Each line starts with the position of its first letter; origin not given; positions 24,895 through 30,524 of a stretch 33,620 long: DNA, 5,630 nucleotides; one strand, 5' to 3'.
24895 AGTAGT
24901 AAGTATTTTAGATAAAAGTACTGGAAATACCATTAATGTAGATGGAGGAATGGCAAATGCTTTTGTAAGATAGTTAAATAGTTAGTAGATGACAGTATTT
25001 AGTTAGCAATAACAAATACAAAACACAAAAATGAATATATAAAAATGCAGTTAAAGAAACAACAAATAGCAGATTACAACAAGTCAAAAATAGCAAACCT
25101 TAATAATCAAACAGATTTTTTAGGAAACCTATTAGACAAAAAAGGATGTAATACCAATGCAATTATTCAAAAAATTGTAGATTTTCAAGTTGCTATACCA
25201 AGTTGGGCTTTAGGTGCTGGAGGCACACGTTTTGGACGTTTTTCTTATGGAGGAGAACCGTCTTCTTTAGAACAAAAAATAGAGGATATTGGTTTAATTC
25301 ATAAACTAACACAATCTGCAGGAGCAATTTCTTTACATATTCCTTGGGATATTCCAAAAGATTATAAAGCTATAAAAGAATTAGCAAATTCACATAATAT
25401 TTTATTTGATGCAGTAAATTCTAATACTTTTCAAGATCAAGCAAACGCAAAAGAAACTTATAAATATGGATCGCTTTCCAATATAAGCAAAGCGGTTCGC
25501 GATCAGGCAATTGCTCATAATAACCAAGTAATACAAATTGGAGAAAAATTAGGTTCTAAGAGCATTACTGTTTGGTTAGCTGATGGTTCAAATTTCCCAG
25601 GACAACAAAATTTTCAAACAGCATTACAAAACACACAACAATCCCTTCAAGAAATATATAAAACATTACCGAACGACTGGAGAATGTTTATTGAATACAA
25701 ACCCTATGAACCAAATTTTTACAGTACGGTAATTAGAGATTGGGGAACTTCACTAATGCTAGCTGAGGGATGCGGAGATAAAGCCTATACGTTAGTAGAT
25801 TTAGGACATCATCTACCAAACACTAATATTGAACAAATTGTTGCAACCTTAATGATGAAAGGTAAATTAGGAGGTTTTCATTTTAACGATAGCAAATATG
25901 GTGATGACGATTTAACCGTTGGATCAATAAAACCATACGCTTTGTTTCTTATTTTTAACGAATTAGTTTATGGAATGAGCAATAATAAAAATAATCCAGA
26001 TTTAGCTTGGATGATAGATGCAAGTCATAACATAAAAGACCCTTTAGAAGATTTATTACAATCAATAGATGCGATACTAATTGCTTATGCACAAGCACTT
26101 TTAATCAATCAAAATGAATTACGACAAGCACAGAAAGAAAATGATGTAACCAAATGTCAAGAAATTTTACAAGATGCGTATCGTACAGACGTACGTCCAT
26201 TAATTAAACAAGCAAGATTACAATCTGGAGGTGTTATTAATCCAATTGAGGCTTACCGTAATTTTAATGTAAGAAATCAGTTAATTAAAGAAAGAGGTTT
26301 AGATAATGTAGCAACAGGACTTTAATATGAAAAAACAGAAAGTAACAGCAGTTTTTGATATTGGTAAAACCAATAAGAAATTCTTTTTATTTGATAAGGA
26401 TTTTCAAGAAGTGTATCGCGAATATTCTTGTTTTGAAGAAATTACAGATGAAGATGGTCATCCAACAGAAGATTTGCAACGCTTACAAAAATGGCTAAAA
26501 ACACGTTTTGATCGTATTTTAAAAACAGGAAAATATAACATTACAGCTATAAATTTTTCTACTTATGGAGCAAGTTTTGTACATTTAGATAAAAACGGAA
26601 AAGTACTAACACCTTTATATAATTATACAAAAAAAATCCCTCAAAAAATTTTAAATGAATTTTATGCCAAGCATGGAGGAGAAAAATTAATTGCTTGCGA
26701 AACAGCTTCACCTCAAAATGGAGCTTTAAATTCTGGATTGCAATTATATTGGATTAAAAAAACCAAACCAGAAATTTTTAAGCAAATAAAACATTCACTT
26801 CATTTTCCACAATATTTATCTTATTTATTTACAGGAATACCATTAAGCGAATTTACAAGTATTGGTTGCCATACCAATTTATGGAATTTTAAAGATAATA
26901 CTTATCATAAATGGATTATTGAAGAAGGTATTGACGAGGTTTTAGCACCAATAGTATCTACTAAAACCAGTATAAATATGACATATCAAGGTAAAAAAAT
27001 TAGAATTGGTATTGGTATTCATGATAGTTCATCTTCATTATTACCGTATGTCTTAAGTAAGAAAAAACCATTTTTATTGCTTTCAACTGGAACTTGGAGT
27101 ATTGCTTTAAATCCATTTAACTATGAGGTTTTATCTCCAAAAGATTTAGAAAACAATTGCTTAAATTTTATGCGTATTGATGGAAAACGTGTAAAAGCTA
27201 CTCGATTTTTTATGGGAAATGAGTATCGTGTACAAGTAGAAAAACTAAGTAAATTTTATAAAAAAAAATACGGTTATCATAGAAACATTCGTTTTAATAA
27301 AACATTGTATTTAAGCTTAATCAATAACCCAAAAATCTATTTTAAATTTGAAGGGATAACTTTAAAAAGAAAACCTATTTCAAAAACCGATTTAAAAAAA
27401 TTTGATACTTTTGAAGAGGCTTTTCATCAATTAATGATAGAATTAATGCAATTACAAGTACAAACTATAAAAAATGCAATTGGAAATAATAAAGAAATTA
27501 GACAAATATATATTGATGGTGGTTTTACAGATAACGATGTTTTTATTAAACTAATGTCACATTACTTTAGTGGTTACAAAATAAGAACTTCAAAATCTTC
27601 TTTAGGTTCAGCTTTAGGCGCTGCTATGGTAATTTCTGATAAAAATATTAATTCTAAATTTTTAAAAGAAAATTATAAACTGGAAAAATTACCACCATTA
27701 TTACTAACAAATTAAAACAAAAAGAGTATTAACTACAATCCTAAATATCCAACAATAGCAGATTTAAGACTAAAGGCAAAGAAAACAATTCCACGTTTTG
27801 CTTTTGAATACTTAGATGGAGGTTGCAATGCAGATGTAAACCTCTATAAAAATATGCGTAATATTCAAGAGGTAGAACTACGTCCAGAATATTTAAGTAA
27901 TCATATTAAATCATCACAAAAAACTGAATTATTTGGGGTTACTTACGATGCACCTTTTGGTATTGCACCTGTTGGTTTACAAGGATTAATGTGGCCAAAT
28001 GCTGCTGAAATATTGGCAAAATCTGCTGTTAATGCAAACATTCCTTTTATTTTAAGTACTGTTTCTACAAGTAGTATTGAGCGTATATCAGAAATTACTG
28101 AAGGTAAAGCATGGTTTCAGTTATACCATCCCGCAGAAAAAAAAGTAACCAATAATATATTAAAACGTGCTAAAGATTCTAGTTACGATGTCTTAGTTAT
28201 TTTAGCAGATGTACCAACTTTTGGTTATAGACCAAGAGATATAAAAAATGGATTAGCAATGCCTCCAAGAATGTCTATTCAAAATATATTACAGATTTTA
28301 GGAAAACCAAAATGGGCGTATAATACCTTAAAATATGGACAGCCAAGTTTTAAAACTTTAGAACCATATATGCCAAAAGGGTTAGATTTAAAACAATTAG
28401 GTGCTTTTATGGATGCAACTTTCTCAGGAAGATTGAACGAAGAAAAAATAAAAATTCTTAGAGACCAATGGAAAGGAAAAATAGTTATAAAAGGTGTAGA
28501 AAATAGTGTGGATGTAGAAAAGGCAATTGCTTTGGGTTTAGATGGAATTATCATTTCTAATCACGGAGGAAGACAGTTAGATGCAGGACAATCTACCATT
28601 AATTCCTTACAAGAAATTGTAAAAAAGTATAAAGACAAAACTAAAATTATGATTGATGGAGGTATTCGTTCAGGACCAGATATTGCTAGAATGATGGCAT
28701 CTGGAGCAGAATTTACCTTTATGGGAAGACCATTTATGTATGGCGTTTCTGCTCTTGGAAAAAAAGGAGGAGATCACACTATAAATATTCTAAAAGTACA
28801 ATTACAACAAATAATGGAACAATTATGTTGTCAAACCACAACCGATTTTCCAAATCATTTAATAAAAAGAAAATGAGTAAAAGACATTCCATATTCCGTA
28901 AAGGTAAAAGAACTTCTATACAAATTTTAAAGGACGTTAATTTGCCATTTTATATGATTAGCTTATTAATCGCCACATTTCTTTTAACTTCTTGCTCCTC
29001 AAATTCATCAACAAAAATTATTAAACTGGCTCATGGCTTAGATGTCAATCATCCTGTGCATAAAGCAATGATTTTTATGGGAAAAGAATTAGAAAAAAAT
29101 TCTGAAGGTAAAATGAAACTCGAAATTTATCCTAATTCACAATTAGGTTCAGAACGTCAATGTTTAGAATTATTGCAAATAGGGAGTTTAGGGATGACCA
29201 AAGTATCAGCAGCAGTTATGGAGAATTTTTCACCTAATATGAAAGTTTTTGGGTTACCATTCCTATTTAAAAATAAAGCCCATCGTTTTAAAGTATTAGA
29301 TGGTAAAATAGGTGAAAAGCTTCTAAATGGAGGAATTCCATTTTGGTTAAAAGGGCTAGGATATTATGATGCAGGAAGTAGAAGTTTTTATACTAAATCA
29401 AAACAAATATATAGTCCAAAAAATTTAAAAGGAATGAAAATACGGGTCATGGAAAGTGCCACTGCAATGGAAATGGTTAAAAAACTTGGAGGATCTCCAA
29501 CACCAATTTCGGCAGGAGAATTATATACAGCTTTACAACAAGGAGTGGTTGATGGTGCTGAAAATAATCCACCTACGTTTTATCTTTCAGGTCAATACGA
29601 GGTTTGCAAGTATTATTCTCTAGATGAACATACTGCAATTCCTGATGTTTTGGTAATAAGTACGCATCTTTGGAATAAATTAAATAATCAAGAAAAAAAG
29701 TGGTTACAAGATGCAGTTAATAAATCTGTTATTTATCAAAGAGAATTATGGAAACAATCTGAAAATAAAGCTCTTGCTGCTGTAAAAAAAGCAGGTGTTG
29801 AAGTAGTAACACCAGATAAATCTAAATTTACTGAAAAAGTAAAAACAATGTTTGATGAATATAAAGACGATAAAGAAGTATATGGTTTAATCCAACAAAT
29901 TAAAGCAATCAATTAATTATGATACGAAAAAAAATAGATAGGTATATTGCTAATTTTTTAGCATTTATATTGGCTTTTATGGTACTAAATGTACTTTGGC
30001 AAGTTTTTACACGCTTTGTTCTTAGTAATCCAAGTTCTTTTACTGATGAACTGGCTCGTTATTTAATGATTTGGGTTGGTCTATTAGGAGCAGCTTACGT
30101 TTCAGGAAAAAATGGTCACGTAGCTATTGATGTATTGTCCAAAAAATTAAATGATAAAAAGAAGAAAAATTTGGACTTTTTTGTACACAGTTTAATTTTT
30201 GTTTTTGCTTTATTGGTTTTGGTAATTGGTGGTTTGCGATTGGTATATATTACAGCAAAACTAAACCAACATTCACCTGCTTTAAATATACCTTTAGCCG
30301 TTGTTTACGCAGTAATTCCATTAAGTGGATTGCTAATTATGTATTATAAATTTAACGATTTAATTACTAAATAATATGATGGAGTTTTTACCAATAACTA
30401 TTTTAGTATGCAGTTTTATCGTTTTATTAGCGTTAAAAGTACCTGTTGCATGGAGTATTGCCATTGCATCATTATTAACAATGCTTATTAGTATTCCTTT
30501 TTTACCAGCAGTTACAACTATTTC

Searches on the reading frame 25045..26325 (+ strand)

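Call 5: search_protein_families(library=pfam, proteins=[window:25045-26325:+])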
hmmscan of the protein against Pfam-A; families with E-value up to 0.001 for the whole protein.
window:25045-26325:+ (426 aa): 1 family
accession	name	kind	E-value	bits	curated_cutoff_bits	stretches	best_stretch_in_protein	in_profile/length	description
PF01261.30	AP_endonuc_2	-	6.8e-07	29.7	31.1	1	104-289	26-194/249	Xylose isomerase-like TIM barrel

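Call 80: search_protein_families(library=ncbifam, proteins=[window:25045-26325:+], max_evalue=1e-10)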
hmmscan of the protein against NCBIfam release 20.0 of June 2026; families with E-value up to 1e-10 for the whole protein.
window:25045-26325:+ (426 aa): 2 families
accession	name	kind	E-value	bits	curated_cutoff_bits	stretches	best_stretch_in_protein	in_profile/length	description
TIGR02629.1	L_rham_iso_rhiz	equivalog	2.5e-146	487.8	646.75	1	10-417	4-410/412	L-rhamnose catabolism isomerase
TIGR02635.1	RhaI_grampos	equivalog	4.5e-125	417.5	531.35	1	39-417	3-377/378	L-rhamnose isomerase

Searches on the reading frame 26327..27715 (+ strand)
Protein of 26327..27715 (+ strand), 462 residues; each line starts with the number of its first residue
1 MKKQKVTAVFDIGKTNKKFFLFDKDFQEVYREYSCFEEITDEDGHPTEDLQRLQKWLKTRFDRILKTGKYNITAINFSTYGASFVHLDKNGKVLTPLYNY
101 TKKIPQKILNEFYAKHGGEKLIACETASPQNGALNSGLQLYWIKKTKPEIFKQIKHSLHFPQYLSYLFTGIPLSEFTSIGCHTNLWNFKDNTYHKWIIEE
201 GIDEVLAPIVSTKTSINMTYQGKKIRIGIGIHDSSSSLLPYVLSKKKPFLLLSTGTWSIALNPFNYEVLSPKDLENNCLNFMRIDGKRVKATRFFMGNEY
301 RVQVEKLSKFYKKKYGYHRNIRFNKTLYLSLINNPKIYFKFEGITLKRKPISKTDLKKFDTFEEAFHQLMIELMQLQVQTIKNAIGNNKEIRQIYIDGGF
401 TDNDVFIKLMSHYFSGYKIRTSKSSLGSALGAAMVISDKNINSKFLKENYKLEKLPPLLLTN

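Call 5: search_protein_families(library=pfam, proteins=[window:26327-27715:+])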
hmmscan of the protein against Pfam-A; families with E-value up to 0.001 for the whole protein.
window:26327-27715:+ (462 aa): 3 families
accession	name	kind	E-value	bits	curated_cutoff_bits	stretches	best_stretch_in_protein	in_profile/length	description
PF00370.27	FGGY_N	-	1.9e-16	60.9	28.8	1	9-217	4-214/245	FGGY family of carbohydrate kinases, N-terminal domain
PF21546.3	FGGY_C_2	-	6.2e-11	42.8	27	1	247-306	2-62/191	Carbohydrate kinase FGGY, C-terminal domain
PF02782.22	FGGY_C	-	0.00074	19.8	27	0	384-435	145-193/198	FGGY family of carbohydrate kinases, C-terminal domain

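Call 80: search_protein_families(library=ncbifam, proteins=[window:26327-27715:+], max_evalue=1e-10)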
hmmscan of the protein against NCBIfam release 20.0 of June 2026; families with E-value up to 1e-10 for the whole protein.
window:26327-27715:+ (462 aa): 4 families
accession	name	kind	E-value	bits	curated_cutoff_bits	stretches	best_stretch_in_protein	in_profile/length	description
TIGR02627.1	rhamnulo_kin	equivalog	3.8e-21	75.2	527.95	1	37-285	34-282/454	rhamnulokinase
NF007925.0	PRK10640.1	equivalog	5.8e-17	61.3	639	1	31-260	33-263/489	rhamnulokinase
TIGR01312.1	XylB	equivalog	1.1e-12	47.3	380.25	0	11-209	4-203/481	xylulokinase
TIGR01314.1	gntK_FGGY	equivalog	6.2e-11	41.5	648.55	0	10-232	5-226/505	gluconokinase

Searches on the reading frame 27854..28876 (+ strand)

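Call 5: search_protein_families(library=pfam, proteins=[window:27854-28876:+])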
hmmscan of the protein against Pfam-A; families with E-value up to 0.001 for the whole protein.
window:27854-28876:+ (340 aa): 3 families
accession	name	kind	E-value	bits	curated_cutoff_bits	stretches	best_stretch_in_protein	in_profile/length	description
PF01070.24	FMN_dh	-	8.9e-106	354.3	24.9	1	4-337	30-348/350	FMN-dependent dehydrogenase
PF00478.31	IMPDH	-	0.00013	21.5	25.6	0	248-294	192-239/345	IMP dehydrogenase / GMP reductase domain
PF01645.23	Glu_synthase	-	0.00025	20.8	20.4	0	257-296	270-309/369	Conserved region in glutamate synthase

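Call 80: search_protein_families(library=ncbifam, proteins=[window:27854-28876:+], max_evalue=1e-10)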
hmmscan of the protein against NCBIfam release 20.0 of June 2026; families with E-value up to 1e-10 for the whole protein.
window:27854-28876:+ (340 aa): 4 families
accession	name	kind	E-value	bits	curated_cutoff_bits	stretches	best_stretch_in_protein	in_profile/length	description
NF008398.0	PRK11197.1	subfamily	4.3e-73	246.3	376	1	3-328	41-366/381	L-lactate dehydrogenase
NF033901.1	L_lactate_LldD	exception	2.5e-62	211.1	550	1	3-330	41-368/377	FMN-dependent L-lactate dehydrogenase LldD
TIGR03966.1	actino_HemFlav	equivalog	1.2e-43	149.4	470.85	1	3-326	43-366/385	pre-mycofactocin synthase MftD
TIGR02708.1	L_lactate_ox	equivalog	2.1e-40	138.9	645.5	2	209-332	230-353/367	L-lactate oxidase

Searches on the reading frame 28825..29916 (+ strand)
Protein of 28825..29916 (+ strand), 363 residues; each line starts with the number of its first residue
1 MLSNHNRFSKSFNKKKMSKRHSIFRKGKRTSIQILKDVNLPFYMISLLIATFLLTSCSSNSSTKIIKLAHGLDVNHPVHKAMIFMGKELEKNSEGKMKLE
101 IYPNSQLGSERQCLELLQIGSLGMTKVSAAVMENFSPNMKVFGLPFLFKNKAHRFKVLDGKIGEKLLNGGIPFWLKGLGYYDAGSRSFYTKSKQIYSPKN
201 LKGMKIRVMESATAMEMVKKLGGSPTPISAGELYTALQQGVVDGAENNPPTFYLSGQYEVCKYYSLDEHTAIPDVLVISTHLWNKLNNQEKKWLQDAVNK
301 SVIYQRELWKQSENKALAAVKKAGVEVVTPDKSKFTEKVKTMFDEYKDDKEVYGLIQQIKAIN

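Call 5: search_protein_families(library=pfam, proteins=[window:28825-29916:+])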
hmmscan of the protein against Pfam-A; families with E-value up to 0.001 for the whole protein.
window:28825-29916:+ (363 aa): 1 family
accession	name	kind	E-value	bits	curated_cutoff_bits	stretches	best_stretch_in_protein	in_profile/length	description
PF03480.18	DctP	-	3.8e-80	269.7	23.4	1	69-347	2-284/286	Bacterial extracellular solute-binding protein, family 7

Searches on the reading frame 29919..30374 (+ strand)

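Call 5: search_protein_families(library=pfam, proteins=[window:29919-30374:+])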
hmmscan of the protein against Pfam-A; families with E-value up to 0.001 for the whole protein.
window:29919-30374:+ (151 aa): 1 family
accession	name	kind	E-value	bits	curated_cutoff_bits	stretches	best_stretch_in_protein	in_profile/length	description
PF04290.18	DctQ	-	8.6e-32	110.2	28.3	1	21-148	1-126/132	Tripartite ATP-independent periplasmic transporters, DctQ component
